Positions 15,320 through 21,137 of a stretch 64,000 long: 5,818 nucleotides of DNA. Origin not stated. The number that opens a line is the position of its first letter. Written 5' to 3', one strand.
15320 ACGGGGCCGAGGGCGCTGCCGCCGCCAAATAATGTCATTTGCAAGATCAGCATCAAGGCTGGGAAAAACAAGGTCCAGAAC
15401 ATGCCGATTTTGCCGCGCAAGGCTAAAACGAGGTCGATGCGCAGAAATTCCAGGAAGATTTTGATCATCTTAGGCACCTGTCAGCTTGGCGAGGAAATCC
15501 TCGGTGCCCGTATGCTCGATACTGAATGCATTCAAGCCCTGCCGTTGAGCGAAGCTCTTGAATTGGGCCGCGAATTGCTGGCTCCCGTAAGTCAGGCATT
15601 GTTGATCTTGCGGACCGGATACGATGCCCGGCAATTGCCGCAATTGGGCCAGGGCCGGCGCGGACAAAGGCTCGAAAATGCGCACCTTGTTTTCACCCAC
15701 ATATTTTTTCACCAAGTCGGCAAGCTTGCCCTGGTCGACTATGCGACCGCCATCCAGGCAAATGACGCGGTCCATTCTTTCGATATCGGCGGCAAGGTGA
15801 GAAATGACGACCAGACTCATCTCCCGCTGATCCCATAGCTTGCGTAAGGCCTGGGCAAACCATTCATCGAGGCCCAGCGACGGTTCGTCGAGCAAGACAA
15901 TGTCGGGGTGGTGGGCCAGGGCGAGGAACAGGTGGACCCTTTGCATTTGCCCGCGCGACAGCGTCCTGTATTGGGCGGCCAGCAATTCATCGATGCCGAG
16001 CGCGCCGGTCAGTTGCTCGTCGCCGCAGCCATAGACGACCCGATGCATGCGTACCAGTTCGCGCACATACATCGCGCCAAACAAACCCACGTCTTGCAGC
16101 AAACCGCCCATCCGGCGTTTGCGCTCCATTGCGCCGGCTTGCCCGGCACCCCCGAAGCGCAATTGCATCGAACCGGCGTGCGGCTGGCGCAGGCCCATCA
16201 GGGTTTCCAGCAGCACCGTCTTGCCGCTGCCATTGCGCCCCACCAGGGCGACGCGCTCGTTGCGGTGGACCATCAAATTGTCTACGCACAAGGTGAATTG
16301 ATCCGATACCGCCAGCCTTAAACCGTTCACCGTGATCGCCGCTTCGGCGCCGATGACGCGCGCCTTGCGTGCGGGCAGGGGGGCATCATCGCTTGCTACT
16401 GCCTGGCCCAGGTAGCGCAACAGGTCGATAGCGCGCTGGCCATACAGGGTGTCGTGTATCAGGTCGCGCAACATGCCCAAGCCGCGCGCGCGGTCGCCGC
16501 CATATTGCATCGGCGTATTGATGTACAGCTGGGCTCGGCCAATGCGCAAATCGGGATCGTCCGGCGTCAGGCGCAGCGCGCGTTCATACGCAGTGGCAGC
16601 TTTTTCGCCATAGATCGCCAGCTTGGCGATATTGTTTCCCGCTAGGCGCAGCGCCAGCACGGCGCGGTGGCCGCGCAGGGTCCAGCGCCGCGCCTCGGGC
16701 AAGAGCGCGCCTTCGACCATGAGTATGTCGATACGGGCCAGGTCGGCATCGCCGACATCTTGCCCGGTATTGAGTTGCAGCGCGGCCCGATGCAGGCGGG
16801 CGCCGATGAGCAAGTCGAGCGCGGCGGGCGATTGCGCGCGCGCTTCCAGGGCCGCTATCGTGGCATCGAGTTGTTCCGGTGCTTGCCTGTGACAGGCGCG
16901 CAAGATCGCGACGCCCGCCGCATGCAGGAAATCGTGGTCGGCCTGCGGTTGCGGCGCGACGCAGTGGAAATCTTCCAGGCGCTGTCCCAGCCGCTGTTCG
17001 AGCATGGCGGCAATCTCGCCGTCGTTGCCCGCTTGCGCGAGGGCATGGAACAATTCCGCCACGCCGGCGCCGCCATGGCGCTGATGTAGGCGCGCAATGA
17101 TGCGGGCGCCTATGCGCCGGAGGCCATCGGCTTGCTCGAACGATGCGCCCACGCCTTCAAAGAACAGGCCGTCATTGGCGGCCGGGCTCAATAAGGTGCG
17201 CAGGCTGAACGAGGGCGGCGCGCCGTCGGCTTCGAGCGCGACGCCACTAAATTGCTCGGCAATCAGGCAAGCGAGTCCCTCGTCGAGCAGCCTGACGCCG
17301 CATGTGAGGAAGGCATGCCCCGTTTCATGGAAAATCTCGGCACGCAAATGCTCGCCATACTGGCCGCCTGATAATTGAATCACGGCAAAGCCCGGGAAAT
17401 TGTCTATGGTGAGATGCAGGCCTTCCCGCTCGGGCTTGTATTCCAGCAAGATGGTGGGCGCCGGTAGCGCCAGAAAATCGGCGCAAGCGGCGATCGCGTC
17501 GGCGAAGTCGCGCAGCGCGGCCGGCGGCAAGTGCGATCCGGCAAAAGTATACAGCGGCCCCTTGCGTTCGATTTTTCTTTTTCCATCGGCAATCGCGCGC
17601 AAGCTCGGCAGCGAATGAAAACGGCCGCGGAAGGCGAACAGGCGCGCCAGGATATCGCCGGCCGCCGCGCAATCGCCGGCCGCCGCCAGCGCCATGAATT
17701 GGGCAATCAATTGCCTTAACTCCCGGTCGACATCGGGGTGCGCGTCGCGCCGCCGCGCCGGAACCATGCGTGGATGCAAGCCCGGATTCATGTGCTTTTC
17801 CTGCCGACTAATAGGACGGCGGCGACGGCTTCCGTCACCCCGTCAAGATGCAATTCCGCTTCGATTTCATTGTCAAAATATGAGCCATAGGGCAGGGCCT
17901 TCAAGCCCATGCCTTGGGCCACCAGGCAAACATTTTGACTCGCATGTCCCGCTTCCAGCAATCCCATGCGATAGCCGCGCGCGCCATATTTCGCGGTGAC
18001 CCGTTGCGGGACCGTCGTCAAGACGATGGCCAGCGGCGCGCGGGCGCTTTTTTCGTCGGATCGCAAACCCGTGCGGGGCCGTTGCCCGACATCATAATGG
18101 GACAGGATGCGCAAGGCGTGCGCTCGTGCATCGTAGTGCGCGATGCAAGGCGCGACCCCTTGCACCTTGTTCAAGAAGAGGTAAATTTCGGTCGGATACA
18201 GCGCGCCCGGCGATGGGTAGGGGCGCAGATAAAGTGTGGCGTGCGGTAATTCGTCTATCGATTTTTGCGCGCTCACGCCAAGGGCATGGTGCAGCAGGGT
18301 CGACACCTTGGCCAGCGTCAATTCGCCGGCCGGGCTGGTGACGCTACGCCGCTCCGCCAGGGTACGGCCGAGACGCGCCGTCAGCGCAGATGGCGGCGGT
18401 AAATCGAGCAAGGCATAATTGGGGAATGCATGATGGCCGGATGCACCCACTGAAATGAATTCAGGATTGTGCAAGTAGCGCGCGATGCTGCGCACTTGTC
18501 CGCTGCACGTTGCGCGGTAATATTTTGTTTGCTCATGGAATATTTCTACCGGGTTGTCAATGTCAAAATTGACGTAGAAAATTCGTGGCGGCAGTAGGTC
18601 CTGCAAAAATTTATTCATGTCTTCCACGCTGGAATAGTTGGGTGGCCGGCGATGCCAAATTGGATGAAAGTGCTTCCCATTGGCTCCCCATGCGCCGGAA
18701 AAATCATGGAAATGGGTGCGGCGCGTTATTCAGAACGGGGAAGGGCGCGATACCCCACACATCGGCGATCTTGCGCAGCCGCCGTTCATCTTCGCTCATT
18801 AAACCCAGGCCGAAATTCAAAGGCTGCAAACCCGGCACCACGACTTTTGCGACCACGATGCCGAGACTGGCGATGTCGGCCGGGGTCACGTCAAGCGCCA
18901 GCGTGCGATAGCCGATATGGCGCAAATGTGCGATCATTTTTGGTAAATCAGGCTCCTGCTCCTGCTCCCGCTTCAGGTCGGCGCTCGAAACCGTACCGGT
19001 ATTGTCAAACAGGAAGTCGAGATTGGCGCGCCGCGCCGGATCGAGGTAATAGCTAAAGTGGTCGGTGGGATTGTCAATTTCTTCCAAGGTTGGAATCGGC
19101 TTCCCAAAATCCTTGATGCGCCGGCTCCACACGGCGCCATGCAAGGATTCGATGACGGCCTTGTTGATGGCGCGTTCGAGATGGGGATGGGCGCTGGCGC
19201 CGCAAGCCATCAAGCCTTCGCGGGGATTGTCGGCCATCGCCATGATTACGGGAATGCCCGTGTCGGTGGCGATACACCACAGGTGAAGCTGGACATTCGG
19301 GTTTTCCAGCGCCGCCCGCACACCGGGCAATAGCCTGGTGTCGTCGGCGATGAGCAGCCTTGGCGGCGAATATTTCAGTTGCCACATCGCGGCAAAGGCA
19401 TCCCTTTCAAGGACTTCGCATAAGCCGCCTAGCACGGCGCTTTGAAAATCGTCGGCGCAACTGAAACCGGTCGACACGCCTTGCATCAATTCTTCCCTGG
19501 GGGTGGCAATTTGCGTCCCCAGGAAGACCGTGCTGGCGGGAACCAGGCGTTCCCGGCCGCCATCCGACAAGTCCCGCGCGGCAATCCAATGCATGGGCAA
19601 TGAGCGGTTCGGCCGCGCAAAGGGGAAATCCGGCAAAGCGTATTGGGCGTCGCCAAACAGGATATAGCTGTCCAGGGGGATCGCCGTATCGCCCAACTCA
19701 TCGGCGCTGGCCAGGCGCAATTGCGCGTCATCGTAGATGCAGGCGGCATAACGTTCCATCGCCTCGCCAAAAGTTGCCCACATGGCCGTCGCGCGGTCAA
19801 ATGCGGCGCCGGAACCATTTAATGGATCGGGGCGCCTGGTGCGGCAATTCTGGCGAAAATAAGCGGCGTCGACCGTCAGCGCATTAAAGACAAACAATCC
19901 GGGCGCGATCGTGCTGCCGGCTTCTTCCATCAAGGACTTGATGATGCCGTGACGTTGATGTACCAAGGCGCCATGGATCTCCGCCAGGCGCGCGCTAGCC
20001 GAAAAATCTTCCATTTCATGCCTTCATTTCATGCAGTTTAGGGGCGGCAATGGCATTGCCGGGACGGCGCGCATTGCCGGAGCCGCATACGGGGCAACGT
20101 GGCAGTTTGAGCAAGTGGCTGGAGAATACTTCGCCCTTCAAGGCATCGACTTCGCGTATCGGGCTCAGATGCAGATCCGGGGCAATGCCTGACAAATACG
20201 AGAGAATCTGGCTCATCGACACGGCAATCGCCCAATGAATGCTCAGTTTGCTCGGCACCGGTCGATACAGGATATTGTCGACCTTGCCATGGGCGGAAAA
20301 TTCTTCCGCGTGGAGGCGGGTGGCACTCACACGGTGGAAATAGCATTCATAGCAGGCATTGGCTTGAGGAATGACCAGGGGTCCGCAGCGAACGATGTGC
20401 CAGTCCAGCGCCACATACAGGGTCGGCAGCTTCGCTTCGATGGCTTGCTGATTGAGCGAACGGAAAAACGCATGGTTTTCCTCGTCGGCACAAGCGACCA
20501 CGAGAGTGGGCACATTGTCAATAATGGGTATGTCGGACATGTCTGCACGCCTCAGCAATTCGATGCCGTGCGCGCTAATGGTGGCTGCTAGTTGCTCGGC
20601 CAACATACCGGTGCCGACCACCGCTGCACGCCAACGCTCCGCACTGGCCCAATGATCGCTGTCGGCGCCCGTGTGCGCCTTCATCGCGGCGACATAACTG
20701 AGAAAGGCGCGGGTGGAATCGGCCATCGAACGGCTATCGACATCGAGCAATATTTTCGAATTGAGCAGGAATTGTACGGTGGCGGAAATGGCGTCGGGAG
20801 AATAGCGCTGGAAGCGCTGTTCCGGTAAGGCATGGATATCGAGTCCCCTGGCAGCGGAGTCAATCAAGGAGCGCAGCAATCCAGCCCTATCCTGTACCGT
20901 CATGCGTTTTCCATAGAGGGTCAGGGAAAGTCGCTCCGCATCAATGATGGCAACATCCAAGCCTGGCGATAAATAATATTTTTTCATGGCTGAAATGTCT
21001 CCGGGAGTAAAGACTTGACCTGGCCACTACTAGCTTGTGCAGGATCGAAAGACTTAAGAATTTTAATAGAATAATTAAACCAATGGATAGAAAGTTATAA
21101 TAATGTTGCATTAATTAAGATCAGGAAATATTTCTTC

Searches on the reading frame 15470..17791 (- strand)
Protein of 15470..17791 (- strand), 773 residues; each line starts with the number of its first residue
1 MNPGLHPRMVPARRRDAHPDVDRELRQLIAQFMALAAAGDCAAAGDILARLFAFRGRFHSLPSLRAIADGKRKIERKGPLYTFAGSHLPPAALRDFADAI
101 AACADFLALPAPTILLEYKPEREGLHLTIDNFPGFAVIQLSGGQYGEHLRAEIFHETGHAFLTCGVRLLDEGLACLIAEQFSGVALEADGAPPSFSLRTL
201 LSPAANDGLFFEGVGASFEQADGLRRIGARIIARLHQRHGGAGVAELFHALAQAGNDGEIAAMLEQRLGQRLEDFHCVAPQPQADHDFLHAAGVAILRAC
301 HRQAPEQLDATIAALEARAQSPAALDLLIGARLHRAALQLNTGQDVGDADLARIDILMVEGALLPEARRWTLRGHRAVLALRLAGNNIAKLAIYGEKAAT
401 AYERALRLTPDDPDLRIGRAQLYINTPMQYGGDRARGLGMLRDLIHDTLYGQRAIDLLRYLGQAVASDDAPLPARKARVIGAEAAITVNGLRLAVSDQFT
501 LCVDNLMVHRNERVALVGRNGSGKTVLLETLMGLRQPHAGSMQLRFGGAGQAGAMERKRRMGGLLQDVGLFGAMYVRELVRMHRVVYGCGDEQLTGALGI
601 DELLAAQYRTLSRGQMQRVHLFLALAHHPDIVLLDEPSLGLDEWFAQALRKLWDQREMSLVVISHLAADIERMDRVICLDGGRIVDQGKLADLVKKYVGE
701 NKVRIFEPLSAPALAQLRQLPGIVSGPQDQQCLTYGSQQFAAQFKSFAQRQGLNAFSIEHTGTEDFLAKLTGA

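Call 3: search_protein_families(library=pfam, proteins=[window:15470-17791:-], max_evalue=0.01)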
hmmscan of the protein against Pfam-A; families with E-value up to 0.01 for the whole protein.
window:15470-17791:- (773 aa): 5 families
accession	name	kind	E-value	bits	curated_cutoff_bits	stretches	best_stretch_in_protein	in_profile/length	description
PF00005.33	ABC_tran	-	4.5e-21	76.3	25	1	505-638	5-136/137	ABC transporter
PF13304.12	AAA_21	-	2.9e-06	28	27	1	515-559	3-49/304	AAA domain, putative AbiEii toxin, Type IV TA system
PF13414.12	TPR_11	-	0.00014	21.9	26.8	1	396-423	11-38/42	TPR repeat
PF02463.25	SMC_N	-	0.00097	19.1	40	0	513-532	26-48/220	RecF/RecN/SMC N terminal domain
PF23914.1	TPR_CcmH_CycH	-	0.0037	17.6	42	1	395-457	66-126/158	Cytochrome c-type biogenesis protein H TPR domain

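Call 5: search_protein_families(library=ncbifam, proteins=[window:15470-17791:-], max_evalue=0.1)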
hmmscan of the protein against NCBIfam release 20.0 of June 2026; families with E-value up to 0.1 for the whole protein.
window:15470-17791:- (773 aa): 187 families (the best 25 are shown)
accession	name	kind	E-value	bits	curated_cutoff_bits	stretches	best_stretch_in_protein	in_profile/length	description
TIGR03375.1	type_I_sec_LssB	subfamily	1.4e-26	93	693.1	1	500-696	482-691/696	type I secretion system permease/ATPase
TIGR02142.1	modC_ABC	equivalog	8.8e-25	87.7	285.05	1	499-696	12-222/353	molybdenum ABC transporter ATP-binding protein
TIGR03864.1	PQQ_ABC_ATP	hypoth_equivalog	1.1e-24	87.2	302.25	1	486-704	2-230/236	ABC transporter, ATP-binding subunit, PQQ-dependent alcohol dehydrogenase system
NF000355.4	ribo_prot_ABC_F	equivalog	5e-23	81.7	380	1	486-665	3-172/499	ribosomal protection-like ABC-F family protein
NF033858.1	ABC2_perm_RbbA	equivalog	1.3e-22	79.6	1050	1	481-697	262-488/909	ribosome-associated ATPase/putative transporter RbbA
TIGR04521.1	ECF_ATPase_2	equivalog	1.3e-21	76.9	330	2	603-713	137-252/279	energy-coupling factor transporter ATPase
NF040873.1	AztA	equivalog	1.7e-21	76.7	220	1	506-678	13-190/191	zinc ABC transporter ATP-binding protein AztA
TIGR03873.1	F420-0_ABC_ATP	hypoth_equivalog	1.4e-20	73.7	372.4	1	514-694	30-225/256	putative F420-0 ABC transporter ATP-binding protein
TIGR02857.1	CydD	equivalog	1.5e-20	73.7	435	1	446-678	285-528/529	thiol reductant ABC exporter subunit CydD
NF010068.0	PRK13548.1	equivalog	2e-20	73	261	1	485-695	5-232/261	heme ABC transporter ATP-binding protein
TIGR03522.1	GldA_ABC_ATP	equivalog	3.5e-20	72.7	402.6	1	508-701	25-226/301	gliding motility-associated ABC transporter ATP-binding subunit GldA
TIGR03797.1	NHLM_micro_ABC2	equivalog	4.1e-20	71.9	709.4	1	506-696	474-674/686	NHLP bacteriocin export ABC transporter permease/ATPase subunit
TIGR04520.1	ECF_ATPase_1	equivalog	4.3e-20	72.3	315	2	597-705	123-235/269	energy-coupling factor transporter ATPase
NF008379.0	PRK11174.1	equivalog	6.9e-20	71.2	684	1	485-696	349-573/588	heme ABC transporter permease/ATP-binding protein CydD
TIGR02982.1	heterocyst_DevA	subfamily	1.5e-19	70.4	295.8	1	504-684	24-219/220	ABC exporter ATP-binding subunit, DevA family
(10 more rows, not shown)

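Call 22: search_protein_families(library=ncbifam, proteins=[window:15470-17791:-], max_evalue=1)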
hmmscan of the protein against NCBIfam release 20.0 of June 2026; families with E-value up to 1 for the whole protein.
window:15470-17791:- (773 aa): 187 families (the best 25 are shown)
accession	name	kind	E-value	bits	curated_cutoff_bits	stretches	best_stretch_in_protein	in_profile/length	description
TIGR03375.1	type_I_sec_LssB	subfamily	1.4e-26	93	693.1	1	500-696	482-691/696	type I secretion system permease/ATPase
TIGR02142.1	modC_ABC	equivalog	8.8e-25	87.7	285.05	1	499-696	12-222/353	molybdenum ABC transporter ATP-binding protein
TIGR03864.1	PQQ_ABC_ATP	hypoth_equivalog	1.1e-24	87.2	302.25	1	486-704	2-230/236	ABC transporter, ATP-binding subunit, PQQ-dependent alcohol dehydrogenase system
NF000355.4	ribo_prot_ABC_F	equivalog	5e-23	81.7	380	1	486-665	3-172/499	ribosomal protection-like ABC-F family protein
NF033858.1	ABC2_perm_RbbA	equivalog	1.3e-22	79.6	1050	1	481-697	262-488/909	ribosome-associated ATPase/putative transporter RbbA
TIGR04521.1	ECF_ATPase_2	equivalog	1.3e-21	76.9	330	2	603-713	137-252/279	energy-coupling factor transporter ATPase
NF040873.1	AztA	equivalog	1.7e-21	76.7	220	1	506-678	13-190/191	zinc ABC transporter ATP-binding protein AztA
TIGR03873.1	F420-0_ABC_ATP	hypoth_equivalog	1.4e-20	73.7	372.4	1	514-694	30-225/256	putative F420-0 ABC transporter ATP-binding protein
TIGR02857.1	CydD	equivalog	1.5e-20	73.7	435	1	446-678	285-528/529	thiol reductant ABC exporter subunit CydD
NF010068.0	PRK13548.1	equivalog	2e-20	73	261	1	485-695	5-232/261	heme ABC transporter ATP-binding protein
TIGR03522.1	GldA_ABC_ATP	equivalog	3.5e-20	72.7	402.6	1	508-701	25-226/301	gliding motility-associated ABC transporter ATP-binding subunit GldA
TIGR03797.1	NHLM_micro_ABC2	equivalog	4.1e-20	71.9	709.4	1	506-696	474-674/686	NHLP bacteriocin export ABC transporter permease/ATPase subunit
TIGR04520.1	ECF_ATPase_1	equivalog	4.3e-20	72.3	315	2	597-705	123-235/269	energy-coupling factor transporter ATPase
NF008379.0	PRK11174.1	equivalog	6.9e-20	71.2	684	1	485-696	349-573/588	heme ABC transporter permease/ATP-binding protein CydD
TIGR02982.1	heterocyst_DevA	subfamily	1.5e-19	70.4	295.8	1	504-684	24-219/220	ABC exporter ATP-binding subunit, DevA family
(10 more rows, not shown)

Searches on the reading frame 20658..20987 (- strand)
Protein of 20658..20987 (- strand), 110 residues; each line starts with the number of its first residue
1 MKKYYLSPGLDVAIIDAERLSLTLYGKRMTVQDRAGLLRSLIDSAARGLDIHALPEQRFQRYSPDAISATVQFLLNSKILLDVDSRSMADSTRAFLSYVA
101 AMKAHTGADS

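Call 69: search_solved_structures(query=A7, max_evalue=10)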
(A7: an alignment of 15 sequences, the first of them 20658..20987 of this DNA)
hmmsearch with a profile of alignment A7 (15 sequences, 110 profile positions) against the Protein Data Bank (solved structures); distinct sequences matched with E-value up to 10: 16.
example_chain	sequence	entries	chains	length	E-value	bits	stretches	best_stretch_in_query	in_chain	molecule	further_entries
7f7p_A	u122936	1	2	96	0.29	14.3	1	43-82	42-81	anti-CRISPR protein AcrIIC4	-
7xvo_D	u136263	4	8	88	0.32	14.2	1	43-79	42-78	Uncharacterized protein | a protein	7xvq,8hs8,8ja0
8hns_A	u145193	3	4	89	0.33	14.1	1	43-79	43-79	anti-CRISPR protein AcrIIC4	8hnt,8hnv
7msl_A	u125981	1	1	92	0.35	14.1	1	43-79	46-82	AcrIIC4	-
3rtr_A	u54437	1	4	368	0.44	13.7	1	16-91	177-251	Cullin-1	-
4p5o_A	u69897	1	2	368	0.46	13.7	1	16-91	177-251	Cullin-1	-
1ldk_B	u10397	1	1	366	0.53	13.5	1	16-91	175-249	CULLIN HOMOLOG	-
4f52_A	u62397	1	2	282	0.78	13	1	16-91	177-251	Cullin-1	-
6d5f_A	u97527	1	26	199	0.81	12.9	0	43-74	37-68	Fimbrial protein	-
8vvy_A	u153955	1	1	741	1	12.6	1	17-91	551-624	Cullin-1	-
1ldj_A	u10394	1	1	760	1.1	12.5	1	17-91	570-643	Cullin homolog 1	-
8ua6_A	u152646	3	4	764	1.1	12.5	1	17-91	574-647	Cullin-1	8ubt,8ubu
1u6g_A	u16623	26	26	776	1.1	12.4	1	17-91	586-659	Cullin homolog 1 | Cullin-1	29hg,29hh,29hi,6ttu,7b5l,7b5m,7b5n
9xzj_C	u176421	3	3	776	1.2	12.4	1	17-91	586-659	Cullin-1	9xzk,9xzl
9jkb_A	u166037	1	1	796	1.2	12.3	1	17-91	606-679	Cullin-1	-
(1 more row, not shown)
